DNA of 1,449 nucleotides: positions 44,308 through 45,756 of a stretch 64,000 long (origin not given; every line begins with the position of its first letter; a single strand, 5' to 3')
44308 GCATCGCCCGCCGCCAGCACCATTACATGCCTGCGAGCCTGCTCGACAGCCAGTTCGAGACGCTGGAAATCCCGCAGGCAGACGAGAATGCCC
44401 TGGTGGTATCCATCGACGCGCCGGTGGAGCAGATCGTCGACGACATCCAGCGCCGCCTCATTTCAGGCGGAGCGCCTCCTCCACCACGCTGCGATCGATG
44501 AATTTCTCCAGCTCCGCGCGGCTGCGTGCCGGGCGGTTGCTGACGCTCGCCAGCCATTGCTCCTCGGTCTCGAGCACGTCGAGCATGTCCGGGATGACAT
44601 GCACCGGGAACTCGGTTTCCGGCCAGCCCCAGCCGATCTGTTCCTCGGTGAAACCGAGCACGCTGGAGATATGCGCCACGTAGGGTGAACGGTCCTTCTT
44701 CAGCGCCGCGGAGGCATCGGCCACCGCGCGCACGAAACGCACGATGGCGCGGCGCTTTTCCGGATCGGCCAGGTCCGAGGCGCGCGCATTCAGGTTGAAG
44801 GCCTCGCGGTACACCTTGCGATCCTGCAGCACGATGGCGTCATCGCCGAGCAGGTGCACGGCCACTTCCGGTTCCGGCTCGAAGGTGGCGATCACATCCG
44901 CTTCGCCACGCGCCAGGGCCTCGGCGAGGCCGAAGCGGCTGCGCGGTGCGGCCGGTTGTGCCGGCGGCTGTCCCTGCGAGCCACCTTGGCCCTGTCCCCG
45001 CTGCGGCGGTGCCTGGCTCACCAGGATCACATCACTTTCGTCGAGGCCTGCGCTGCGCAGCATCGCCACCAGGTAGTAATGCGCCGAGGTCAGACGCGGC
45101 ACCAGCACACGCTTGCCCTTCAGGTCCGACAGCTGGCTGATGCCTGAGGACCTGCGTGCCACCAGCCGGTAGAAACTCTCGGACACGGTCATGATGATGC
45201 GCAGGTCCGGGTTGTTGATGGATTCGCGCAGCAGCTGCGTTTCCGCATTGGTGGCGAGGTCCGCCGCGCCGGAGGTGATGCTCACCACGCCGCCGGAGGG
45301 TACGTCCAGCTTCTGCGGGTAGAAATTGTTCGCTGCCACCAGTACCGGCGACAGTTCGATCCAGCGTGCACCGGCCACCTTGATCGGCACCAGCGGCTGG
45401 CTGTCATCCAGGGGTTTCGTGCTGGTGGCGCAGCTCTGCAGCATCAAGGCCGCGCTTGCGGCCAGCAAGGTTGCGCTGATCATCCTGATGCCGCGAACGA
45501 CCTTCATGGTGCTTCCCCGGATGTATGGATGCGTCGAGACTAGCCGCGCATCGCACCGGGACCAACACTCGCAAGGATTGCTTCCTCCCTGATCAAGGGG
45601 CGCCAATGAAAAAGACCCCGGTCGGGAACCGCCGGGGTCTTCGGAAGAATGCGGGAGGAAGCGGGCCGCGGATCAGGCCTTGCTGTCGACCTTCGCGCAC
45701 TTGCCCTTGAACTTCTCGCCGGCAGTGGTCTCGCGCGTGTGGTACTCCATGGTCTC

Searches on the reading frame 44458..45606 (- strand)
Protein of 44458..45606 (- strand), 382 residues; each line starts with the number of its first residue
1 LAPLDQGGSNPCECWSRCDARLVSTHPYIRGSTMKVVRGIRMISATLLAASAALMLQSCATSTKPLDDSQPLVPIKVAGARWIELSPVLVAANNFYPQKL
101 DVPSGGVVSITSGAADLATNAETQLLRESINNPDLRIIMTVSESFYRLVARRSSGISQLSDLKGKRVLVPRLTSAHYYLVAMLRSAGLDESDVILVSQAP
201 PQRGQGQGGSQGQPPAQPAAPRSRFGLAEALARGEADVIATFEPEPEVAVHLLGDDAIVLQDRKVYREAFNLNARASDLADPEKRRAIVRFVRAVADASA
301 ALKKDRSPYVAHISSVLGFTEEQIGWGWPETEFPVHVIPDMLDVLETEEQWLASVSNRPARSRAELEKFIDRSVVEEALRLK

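Call 68: search_protein_families(library=pfam, proteins=[window:44458-45606:-], max_evalue=0.01)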
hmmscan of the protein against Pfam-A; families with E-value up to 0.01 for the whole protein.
window:44458-45606:- (382 aa): 3 families
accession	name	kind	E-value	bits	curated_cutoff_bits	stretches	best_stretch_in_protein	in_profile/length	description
PF09084.16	NMT1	-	9.7e-12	45.7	20.5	1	109-197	37-126/216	NMT1/THI5 like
PF16868.10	NMT1_3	-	4.9e-06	26.8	27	1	111-201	59-149/289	NMT1-like family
PF12974.12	Phosphonate-bd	-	1.5e-05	24.9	27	1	148-241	89-162/242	ABC transporter, phosphonate, periplasmic substrate-binding protein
